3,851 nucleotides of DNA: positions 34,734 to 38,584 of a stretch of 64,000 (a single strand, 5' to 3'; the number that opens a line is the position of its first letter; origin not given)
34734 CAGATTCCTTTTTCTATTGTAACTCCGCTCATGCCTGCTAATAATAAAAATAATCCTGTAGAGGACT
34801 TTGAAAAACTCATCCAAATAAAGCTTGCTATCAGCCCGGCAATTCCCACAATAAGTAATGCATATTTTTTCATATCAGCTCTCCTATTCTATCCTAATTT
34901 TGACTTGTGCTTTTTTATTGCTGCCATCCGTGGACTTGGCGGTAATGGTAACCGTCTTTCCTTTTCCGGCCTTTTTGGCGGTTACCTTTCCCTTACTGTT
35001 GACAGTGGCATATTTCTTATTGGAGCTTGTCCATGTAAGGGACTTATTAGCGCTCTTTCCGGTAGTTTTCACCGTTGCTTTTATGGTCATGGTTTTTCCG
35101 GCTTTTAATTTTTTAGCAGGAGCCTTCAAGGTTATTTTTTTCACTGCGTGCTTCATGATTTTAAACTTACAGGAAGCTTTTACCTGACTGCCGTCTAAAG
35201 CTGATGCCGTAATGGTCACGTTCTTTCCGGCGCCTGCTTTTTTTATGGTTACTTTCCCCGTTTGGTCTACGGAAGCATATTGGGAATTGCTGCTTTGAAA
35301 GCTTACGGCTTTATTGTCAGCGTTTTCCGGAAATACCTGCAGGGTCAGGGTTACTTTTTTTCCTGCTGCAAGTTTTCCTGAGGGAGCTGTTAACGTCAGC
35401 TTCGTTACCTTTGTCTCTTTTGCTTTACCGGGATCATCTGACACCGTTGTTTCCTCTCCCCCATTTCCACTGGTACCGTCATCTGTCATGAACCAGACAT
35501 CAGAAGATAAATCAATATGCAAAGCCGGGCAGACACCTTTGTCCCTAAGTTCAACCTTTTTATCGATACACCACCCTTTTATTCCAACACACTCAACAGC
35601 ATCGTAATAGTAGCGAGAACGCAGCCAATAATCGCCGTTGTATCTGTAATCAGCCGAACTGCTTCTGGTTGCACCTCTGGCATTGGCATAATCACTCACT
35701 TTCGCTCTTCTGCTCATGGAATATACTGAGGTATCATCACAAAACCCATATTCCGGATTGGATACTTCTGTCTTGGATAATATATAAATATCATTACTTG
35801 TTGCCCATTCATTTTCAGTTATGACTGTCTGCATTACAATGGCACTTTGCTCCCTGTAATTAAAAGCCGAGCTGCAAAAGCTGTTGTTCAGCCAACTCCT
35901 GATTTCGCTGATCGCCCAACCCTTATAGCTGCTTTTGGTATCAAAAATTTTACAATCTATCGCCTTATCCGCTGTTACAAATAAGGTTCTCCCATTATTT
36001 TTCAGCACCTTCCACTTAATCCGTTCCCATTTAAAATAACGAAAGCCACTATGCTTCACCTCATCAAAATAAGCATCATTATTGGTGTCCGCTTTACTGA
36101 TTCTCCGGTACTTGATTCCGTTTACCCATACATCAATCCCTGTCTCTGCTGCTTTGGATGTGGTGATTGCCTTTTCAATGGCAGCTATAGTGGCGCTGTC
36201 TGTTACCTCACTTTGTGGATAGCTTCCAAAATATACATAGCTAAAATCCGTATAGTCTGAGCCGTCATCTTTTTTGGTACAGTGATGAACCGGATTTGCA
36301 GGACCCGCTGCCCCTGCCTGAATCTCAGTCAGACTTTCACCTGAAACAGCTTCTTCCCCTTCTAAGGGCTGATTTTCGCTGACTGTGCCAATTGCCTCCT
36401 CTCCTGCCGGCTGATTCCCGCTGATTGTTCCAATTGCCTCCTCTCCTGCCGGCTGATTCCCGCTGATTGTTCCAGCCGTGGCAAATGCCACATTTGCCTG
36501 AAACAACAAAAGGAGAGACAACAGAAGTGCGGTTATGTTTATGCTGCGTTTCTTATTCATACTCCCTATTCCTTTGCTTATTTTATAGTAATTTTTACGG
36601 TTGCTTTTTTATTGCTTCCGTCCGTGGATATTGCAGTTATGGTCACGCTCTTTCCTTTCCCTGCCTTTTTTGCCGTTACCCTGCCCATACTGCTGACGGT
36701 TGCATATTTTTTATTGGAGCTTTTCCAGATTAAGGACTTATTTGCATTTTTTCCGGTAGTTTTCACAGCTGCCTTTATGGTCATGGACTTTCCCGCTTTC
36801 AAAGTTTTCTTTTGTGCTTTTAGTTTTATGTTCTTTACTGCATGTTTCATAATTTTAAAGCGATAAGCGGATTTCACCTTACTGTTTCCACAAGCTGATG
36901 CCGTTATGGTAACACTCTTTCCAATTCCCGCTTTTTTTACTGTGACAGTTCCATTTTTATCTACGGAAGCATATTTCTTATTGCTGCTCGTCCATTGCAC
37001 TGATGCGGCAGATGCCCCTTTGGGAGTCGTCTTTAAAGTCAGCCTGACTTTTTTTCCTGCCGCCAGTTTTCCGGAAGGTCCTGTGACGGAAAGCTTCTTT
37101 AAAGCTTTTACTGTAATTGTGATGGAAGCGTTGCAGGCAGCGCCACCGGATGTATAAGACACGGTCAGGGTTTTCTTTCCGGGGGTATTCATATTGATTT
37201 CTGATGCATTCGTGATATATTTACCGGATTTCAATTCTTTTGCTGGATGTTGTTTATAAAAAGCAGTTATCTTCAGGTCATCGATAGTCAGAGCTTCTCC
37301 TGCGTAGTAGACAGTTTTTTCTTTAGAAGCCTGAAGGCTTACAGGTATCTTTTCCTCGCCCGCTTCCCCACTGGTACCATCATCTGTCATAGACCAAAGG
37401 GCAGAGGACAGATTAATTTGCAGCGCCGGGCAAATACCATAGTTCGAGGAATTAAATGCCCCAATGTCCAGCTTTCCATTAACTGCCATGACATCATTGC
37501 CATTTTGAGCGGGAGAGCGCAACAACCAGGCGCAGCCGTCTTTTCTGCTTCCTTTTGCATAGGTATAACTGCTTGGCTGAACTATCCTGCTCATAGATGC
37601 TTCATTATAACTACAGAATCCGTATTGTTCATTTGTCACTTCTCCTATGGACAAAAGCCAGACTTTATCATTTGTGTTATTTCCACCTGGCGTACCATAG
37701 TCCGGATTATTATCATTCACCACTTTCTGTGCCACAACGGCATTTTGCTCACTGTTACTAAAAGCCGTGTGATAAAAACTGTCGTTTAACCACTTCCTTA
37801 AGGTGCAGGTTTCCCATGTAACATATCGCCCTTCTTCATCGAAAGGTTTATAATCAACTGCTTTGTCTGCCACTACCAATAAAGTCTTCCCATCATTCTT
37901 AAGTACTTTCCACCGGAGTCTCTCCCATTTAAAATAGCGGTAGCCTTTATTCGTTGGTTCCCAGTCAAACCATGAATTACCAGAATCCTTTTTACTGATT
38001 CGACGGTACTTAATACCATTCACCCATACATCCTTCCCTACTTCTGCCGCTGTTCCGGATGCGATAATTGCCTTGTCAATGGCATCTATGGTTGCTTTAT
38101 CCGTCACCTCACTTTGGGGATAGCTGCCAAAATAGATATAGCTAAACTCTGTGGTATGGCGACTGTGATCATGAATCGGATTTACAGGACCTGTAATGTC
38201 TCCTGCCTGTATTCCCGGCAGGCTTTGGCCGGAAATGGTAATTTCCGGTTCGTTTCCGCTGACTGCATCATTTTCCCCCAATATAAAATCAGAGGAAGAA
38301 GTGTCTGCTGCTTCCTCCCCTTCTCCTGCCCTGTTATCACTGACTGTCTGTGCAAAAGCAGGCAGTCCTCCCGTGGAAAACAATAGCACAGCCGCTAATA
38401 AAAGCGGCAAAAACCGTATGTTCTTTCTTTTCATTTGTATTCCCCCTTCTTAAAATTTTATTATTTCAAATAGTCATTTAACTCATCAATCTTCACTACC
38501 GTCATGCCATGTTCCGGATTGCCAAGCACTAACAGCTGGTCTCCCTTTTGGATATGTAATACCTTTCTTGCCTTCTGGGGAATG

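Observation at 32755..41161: Array of four tandem secreted DUF6273-like / Big_2 paralogs with modular middle domains and an embedded XRE-AbrB regulator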

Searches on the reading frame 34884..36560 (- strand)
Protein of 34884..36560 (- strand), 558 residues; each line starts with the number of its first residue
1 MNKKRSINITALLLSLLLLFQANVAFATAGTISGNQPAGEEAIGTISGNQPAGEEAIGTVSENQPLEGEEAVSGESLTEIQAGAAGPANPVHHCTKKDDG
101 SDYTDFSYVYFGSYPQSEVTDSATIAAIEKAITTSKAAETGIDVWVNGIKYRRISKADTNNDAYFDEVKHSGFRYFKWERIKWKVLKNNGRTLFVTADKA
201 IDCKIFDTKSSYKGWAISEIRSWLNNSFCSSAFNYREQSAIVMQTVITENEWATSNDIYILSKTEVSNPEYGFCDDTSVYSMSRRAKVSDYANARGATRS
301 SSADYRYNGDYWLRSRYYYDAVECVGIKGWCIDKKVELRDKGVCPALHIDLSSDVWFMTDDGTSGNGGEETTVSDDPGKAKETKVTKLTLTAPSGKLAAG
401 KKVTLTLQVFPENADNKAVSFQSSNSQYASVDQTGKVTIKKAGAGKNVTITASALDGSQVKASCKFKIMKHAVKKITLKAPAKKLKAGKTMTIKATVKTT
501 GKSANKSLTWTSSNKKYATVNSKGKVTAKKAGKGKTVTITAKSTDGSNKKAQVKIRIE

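Call 3: search_protein_families(library=pfam, proteins=[window:34884-36560:-], max_evalue=0.01)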
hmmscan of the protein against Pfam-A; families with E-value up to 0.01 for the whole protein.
window:34884-36560:- (558 aa): 5 families
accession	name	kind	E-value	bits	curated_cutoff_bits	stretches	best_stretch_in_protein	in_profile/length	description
PF02368.24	Big_2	-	1.1e-21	77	22.8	2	472-547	1-75/79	Bacterial Ig-like domain (group 2)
PF19789.6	DUF6273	-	8.5e-14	52.2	23.5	1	202-350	20-171/172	Domain of unknown function (DUF6273)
PF21764.3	Invasin_D4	-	8.8e-05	23.4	27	0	407-451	28-73/88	Invasin, domain 4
PF06268.19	Fascin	-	0.00024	21.6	23.1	0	403-484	25-99/108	Fascin domain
PF18957.6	RibLong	-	0.00062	21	27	0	483-557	11-92/93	Long Rib domain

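Call 4: search_protein_families(library=ncbifam, proteins=[window:34884-36560:-], max_evalue=0.01)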
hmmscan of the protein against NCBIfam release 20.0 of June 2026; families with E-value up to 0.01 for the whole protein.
window:34884-36560:- (558 aa): 1 family
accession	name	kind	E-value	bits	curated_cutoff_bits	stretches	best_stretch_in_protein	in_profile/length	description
TIGR01965.1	VCBS_repeat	domain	0.007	16.5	15.5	0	494-555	17-77/99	VCBS domain-containing protein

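Call 83: search_protein_families(library=phrogs, proteins=[window:34884-36560:-], max_evalue=0.001)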
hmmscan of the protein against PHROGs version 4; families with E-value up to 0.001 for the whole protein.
window:34884-36560:- (558 aa): 14 families
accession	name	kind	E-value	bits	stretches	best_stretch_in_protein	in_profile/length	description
phrog_215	-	head and packaging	1.2e-31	111.4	1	370-552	208-387/491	structural protein with Ig domain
phrog_341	-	tail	2.7e-21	77.2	2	465-556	59-146/154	major tail protein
phrog_10059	-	unknown function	3.5e-19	69.8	2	470-556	181-260/345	-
phrog_885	-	tail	8.9e-12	45.6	2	383-452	202-273/338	major tail protein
phrog_35892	-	unknown function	1e-11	44.2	2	364-470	710-810/1181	-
phrog_853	-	tail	2.1e-11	44.5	2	470-552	161-242/254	major tail protein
phrog_41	-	tail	4.8e-11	43.7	2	381-460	156-235/245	major tail protein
phrog_1280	-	other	5.3e-09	37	1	384-454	164-233/248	Ig domain containing protein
phrog_3575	-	tail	1.6e-08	34.9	1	376-463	370-454/461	major tail protein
phrog_14417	-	tail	7.1e-07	28.3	1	439-557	261-372/1005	tail fiber protein; host specificity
phrog_28902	-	tail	8.2e-07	28.5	1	395-543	387-526/709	major tail protein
phrog_20087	-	tail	1.4e-05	26.2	1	384-459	90-158/170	tail protein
phrog_290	-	tail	3.2e-05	24.4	0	480-544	339-399/411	minor tail protein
phrog_26622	-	tail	4.2e-05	23.3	0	476-551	338-412/691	tail fiber protein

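Call 84: search_protein_families(library=padloc, proteins=[window:34884-36560:-], max_evalue=0.001)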
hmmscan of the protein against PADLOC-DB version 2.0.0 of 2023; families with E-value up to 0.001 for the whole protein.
window:34884-36560:- (558 aa): 0 families

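Call 88: search_protein_families(library=pfam, proteins=[P0243], max_evalue=0.001)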
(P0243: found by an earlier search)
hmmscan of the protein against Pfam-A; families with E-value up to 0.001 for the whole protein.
P0243 (1003 aa): 6 families
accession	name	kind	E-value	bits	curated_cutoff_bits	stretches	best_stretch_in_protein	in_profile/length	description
PF19789.6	DUF6273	-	4.7e-55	186.5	23.5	2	196-355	6-171/172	Domain of unknown function (DUF6273)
PF02368.24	Big_2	-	4.9e-19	68.5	22.8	2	917-996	1-76/79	Bacterial Ig-like domain (group 2)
PF13290.12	CHB_HEX_C_1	-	5.9e-19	68.2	22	1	387-450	3-65/67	Chitobiase/beta-hexosaminidase C-terminal domain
PF13287.12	Fn3_assoc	-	9.8e-13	48.4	23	1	397-447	2-52/59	Fn3 associated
PF07523.18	Big_3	-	3.7e-08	34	21.2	1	756-827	3-68/68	Bacterial Ig-like domain (group 3)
PF20578.4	aBig_2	-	1.3e-05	25.4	27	0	847-902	20-74/89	Atrophied bacterial Ig domain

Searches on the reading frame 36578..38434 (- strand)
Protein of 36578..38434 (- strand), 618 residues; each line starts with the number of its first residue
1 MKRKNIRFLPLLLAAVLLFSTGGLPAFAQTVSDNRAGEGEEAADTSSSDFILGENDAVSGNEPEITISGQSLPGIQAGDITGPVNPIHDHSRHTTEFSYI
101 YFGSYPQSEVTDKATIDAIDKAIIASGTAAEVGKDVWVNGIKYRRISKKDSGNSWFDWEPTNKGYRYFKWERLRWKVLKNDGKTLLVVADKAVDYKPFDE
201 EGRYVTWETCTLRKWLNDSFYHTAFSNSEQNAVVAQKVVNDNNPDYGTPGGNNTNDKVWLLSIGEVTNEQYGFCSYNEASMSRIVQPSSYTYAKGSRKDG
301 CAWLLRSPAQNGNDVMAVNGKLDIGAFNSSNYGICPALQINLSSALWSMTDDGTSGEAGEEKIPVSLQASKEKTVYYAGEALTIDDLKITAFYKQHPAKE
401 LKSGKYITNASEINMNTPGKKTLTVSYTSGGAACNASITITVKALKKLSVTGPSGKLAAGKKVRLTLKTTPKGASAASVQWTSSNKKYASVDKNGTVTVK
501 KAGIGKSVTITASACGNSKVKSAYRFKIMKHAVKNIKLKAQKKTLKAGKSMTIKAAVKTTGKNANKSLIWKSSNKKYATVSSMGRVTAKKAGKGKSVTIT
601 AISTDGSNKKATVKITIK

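Call 3: search_protein_families(library=pfam, proteins=[window:36578-38434:-], max_evalue=0.01)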
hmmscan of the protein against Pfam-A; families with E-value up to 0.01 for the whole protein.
window:36578-38434:- (618 aa): 4 families
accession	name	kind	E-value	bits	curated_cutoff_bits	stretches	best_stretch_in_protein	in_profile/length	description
PF19789.6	DUF6273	-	3.2e-26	92.7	23.5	1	190-341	10-171/172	Domain of unknown function (DUF6273)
PF02368.24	Big_2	-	9.4e-20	70.8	22.8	2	532-611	1-76/79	Bacterial Ig-like domain (group 2)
PF07523.18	Big_3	-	1.4e-07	32.1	21.2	1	371-442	3-68/68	Bacterial Ig-like domain (group 3)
PF20578.4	aBig_2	-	1.3e-05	25.3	27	1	462-517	20-74/89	Atrophied bacterial Ig domain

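Call 4: search_protein_families(library=ncbifam, proteins=[window:36578-38434:-], max_evalue=0.01)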
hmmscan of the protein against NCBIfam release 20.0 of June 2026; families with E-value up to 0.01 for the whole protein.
window:36578-38434:- (618 aa): 0 families

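Call 83: search_protein_families(library=phrogs, proteins=[window:36578-38434:-], max_evalue=0.001)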
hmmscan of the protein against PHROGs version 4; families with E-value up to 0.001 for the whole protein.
window:36578-38434:- (618 aa): 12 families
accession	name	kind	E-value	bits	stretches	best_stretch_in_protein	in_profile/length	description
phrog_215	-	head and packaging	1.7e-19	71.3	1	405-617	186-391/491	structural protein with Ig domain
phrog_341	-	tail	1.9e-13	51.8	1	518-618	52-148/154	major tail protein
phrog_10059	-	unknown function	6.4e-13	49.2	2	530-617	181-261/345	-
phrog_1280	-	other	1.9e-08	35.1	1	442-519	162-238/248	Ig domain containing protein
phrog_853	-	tail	2e-08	34.8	1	528-613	156-246/254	major tail protein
phrog_9958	-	unknown function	2.4e-08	34.6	1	168-358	16-191/210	-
phrog_885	-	tail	1.6e-07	31.6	1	445-512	206-273/338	major tail protein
phrog_41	-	tail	1.4e-06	29.1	0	530-618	157-243/245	major tail protein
phrog_290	-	tail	8.5e-05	23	0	413-513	300-397/411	minor tail protein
phrog_14417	-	tail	0.00057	18.7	1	476-610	235-366/1005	tail fiber protein; host specificity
phrog_35892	-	unknown function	0.00084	18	1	458-520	741-800/1181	-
phrog_1149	-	head and packaging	0.00091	18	0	413-617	800-1003/1150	Hoc-like head decoration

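Call 84: search_protein_families(library=padloc, proteins=[window:36578-38434:-], max_evalue=0.001)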
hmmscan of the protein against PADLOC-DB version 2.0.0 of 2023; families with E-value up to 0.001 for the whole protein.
window:36578-38434:- (618 aa): 0 families

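Call 88: search_protein_families(library=pfam, proteins=[P0243], max_evalue=0.001)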
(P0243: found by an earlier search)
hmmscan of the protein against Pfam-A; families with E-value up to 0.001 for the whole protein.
P0243 (1003 aa): 6 families
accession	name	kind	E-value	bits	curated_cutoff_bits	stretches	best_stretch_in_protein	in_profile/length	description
PF19789.6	DUF6273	-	4.7e-55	186.5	23.5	2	196-355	6-171/172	Domain of unknown function (DUF6273)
PF02368.24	Big_2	-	4.9e-19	68.5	22.8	2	917-996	1-76/79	Bacterial Ig-like domain (group 2)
PF13290.12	CHB_HEX_C_1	-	5.9e-19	68.2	22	1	387-450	3-65/67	Chitobiase/beta-hexosaminidase C-terminal domain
PF13287.12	Fn3_assoc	-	9.8e-13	48.4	23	1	397-447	2-52/59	Fn3 associated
PF07523.18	Big_3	-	3.7e-08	34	21.2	1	756-827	3-68/68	Bacterial Ig-like domain (group 3)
PF20578.4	aBig_2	-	1.3e-05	25.4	27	0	847-902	20-74/89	Atrophied bacterial Ig domain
